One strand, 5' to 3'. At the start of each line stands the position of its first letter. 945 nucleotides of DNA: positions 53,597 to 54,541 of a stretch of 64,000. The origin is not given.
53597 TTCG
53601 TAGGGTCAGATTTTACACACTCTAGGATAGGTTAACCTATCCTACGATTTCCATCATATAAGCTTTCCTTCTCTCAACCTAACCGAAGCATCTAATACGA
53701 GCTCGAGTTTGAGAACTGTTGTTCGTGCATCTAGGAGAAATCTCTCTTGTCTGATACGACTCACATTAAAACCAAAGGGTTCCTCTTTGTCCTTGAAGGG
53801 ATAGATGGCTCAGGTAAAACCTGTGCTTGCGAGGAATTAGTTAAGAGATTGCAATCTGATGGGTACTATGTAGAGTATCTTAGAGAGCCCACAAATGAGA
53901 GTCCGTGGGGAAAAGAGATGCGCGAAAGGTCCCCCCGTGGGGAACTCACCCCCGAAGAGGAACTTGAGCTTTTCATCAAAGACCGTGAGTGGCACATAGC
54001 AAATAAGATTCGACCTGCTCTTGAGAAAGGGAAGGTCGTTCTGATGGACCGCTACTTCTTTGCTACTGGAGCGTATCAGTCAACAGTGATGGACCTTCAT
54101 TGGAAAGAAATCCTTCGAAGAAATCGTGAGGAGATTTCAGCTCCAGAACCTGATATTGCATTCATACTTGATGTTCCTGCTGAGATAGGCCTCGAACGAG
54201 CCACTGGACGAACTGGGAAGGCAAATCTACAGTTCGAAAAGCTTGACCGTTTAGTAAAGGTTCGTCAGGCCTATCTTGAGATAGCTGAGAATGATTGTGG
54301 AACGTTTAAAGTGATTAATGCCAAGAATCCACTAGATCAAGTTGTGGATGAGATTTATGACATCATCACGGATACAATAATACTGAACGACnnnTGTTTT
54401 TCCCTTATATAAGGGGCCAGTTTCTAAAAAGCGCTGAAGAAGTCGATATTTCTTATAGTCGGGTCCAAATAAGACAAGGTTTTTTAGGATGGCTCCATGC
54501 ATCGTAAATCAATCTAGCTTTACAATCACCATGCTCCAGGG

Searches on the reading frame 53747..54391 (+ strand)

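Call 38: search_protein_families(library=pfam, proteins=[window:53747-54391:+], max_evalue=0.00001)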
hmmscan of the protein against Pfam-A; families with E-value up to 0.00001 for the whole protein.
window:53747-54391:+ (215 aa): 1 family
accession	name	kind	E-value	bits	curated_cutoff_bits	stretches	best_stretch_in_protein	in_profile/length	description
PF02223.23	Thymidylate_kin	-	1.1e-42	146.2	27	1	16-203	1-185/185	Thymidylate kinase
